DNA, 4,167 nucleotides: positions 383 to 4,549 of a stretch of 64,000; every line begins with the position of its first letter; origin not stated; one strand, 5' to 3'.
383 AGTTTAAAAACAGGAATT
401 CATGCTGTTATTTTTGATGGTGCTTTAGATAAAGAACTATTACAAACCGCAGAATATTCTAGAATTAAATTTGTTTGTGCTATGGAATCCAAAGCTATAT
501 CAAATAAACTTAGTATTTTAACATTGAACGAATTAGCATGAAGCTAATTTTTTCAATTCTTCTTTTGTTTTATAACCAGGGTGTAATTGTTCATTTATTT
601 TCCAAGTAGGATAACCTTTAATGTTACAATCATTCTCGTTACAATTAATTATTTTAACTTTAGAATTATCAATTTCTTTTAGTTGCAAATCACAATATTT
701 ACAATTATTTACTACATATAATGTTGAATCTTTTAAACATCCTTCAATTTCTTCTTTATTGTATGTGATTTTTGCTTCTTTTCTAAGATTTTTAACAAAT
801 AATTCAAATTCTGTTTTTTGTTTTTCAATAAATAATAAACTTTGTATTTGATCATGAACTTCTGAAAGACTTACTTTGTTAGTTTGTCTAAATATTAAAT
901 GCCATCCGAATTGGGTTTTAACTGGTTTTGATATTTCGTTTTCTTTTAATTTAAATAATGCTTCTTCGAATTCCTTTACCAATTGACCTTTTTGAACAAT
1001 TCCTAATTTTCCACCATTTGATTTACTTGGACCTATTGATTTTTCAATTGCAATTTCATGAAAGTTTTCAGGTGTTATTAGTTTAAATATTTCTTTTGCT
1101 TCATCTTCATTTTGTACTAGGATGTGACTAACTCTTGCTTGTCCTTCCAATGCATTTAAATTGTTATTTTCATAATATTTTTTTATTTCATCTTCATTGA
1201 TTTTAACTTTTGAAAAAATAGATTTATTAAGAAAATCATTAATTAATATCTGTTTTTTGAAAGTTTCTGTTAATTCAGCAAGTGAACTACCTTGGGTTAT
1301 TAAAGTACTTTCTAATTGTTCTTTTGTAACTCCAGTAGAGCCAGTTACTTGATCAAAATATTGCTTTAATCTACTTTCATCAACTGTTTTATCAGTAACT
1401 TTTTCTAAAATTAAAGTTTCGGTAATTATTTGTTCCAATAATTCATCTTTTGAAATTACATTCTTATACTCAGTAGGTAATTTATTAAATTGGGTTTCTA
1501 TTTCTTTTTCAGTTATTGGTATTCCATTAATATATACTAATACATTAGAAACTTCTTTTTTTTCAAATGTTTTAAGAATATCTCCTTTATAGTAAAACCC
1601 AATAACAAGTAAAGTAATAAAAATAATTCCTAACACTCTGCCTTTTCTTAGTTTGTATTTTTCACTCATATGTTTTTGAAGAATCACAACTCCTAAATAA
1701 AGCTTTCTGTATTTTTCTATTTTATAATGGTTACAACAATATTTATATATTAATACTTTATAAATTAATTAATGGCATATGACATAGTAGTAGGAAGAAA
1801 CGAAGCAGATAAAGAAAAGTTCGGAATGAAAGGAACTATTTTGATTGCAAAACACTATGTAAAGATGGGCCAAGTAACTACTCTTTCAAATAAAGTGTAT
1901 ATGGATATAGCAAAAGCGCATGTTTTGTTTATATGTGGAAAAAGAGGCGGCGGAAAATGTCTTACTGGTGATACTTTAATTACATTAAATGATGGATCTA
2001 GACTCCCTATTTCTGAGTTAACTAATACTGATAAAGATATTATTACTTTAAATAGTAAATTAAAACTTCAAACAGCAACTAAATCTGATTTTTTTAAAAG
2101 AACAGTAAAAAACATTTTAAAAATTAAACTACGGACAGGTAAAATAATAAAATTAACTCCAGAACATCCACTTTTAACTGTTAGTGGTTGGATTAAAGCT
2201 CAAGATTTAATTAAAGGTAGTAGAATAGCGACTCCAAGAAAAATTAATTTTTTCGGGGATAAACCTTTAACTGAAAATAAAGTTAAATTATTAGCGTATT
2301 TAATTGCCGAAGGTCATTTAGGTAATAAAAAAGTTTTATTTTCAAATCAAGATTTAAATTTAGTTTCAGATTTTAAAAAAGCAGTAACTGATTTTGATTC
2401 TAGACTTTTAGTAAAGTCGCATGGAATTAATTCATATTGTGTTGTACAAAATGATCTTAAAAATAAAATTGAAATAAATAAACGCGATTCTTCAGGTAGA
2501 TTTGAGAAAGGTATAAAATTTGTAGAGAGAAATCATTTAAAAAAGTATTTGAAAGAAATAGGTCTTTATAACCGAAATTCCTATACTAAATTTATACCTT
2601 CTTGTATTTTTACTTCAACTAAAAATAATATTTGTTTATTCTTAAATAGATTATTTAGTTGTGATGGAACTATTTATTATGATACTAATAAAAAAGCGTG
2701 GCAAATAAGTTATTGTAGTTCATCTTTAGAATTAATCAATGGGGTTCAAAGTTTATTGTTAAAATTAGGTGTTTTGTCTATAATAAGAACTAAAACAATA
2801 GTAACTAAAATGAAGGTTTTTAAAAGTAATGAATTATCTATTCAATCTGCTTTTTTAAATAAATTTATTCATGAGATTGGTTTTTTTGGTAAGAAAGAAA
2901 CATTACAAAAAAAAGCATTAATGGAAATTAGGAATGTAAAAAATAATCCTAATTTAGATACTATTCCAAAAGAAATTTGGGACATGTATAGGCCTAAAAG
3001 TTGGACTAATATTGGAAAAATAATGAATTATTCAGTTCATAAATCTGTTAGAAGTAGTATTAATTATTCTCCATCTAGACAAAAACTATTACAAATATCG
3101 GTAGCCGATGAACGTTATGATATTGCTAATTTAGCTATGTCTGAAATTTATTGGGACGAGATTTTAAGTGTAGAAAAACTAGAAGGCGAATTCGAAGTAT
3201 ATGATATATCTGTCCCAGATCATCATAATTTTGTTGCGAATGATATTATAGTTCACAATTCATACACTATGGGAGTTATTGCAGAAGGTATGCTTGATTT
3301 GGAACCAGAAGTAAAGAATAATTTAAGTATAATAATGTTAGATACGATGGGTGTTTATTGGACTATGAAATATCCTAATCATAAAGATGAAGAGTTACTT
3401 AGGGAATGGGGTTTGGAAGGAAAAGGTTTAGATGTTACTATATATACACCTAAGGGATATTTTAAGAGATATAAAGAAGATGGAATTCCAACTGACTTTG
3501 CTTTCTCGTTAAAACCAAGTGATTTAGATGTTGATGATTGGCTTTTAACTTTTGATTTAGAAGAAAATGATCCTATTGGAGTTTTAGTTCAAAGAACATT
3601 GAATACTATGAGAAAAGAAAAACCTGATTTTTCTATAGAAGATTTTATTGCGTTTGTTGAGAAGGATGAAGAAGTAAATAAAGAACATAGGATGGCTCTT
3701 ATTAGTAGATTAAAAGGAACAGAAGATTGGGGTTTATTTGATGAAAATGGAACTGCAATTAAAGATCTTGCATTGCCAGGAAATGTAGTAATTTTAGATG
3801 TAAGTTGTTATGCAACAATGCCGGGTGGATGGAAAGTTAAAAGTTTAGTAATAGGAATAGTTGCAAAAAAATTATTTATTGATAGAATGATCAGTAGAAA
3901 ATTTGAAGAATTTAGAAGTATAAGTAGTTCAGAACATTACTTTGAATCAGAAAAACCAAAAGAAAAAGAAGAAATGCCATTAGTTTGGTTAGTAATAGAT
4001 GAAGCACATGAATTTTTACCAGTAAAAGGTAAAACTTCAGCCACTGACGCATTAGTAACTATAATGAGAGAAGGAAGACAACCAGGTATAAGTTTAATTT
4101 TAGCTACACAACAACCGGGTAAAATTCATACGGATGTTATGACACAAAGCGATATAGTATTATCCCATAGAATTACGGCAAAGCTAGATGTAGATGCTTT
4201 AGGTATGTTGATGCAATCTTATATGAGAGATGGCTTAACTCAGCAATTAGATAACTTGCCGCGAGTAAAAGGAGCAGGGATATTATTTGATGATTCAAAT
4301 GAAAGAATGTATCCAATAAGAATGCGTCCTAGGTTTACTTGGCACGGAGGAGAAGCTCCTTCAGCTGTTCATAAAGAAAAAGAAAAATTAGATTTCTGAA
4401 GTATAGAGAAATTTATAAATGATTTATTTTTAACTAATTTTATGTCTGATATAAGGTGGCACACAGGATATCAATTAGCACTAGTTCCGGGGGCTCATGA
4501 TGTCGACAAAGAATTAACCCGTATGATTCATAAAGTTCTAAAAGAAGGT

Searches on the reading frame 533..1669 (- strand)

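Call 54: search_protein_families(library=pfam, proteins=[window:533-1669:-], max_evalue=0.00001)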
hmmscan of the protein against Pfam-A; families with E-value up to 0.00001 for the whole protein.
window:533-1669:- (378 aa): 3 families
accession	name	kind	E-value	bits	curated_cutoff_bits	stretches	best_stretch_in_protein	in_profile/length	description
PF13616.12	Rotamase_3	-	2.5e-19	70.4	22.5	1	162-259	3-110/116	PPIC-type PPIASE domain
PF00639.27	Rotamase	-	6.5e-18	65.9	21.7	1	189-259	20-93/97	PPIC-type PPIASE domain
PF13145.12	Rotamase_2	-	3.2e-13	51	27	1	158-262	2-106/121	PPIC-type PPIASE domain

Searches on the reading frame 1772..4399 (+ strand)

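Call 54: search_protein_families(library=pfam, proteins=[window:1772-4399:+], max_evalue=0.00001)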
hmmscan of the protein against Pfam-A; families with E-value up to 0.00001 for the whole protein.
window:1772-4399:+ (875 aa): 2 families
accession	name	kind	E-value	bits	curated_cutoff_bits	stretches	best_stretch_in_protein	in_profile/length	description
PF14890.11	Intein_splicing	-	1e-25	90.8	35.8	1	70-496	1-155/155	Intein splicing domain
PF14528.11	LAGLIDADG_3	-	2.8e-14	53.6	22.5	1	288-370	4-82/82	LAGLIDADG-like domain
